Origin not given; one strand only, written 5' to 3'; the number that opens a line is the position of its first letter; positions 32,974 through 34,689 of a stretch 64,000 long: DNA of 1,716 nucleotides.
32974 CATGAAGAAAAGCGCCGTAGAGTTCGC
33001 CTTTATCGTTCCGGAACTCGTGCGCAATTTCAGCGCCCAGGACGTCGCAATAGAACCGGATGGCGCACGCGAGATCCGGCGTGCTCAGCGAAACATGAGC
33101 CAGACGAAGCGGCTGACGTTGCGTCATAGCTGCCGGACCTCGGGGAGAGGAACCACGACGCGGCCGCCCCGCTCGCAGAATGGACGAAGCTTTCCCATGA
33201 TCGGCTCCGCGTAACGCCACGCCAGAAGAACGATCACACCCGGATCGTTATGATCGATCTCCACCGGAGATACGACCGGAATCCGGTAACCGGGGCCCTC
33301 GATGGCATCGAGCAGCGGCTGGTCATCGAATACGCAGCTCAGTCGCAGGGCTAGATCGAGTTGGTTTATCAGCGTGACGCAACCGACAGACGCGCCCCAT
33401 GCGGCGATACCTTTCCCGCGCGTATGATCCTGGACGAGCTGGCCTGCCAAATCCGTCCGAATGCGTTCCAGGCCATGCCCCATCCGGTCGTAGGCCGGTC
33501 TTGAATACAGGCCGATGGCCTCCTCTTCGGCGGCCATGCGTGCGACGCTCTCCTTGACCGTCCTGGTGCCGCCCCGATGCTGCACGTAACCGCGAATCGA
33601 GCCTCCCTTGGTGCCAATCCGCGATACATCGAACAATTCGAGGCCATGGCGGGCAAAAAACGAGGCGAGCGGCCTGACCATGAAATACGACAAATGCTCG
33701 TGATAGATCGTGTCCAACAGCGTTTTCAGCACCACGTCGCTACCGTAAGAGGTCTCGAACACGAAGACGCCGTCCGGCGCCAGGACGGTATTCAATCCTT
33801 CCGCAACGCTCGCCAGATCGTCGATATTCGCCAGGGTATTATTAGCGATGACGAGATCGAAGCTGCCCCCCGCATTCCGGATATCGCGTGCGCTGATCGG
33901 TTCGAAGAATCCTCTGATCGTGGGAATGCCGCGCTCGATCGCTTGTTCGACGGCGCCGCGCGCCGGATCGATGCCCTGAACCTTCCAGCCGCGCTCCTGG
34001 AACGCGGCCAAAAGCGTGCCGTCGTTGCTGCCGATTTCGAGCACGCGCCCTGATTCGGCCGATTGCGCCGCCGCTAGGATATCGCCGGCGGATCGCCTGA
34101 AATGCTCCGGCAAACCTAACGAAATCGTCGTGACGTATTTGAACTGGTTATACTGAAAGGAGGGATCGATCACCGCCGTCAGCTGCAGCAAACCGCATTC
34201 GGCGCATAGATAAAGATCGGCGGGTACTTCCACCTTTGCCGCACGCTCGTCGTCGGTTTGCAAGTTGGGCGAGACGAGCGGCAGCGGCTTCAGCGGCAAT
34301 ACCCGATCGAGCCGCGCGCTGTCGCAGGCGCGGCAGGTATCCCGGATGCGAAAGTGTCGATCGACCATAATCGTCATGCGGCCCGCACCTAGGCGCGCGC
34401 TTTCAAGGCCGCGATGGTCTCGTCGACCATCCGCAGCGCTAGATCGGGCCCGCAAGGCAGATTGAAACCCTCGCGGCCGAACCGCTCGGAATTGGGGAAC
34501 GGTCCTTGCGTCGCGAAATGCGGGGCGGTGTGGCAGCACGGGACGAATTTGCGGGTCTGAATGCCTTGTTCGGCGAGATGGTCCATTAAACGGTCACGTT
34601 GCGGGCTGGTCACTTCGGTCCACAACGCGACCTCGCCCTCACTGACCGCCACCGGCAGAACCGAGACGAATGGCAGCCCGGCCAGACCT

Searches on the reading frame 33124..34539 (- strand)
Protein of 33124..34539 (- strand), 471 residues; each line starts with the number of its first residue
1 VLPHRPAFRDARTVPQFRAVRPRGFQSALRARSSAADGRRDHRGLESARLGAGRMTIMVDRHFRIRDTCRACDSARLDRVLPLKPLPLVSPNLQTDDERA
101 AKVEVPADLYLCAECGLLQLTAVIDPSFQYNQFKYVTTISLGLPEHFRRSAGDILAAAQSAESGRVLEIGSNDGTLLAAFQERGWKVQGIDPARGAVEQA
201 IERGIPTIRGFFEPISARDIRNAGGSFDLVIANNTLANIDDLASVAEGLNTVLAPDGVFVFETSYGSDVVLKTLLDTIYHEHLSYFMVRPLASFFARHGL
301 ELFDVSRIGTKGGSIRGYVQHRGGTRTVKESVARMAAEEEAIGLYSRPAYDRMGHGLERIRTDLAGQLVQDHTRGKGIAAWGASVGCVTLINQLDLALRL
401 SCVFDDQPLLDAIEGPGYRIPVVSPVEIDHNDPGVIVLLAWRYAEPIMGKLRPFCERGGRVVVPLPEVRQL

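Call 58: search_protein_families(library=pfam, proteins=[window:33124-34539:-], max_evalue=0.00001)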
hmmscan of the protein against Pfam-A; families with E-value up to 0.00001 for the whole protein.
window:33124-34539:- (471 aa): 7 families
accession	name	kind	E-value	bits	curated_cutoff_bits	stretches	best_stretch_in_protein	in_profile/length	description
PF08484.17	Methyltransf_14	-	6.5e-32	111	23.5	1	310-466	2-160/160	C-methyltransferase C-terminal domain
PF13489.12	Methyltransf_23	-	7.2e-19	68.5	27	1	155-302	13-161/164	Methyltransferase domain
PF08242.18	Methyltransf_12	-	7.2e-13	49.5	30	1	167-259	1-98/98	Methyltransferase domain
PF08421.16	Methyltransf_13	-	2.8e-11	43.9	31.3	1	69-127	1-59/62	Putative zinc binding domain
PF08241.18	Methyltransf_11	-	7.4e-10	39.8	21.2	1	167-261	1-95/95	Methyltransferase domain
PF13649.12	Methyltransf_25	-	2e-09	38.5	27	1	166-257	1-97/97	Methyltransferase domain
PF13847.12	Methyltransf_31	-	4.2e-07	30.2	27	1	164-270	5-114/145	Methyltransferase domain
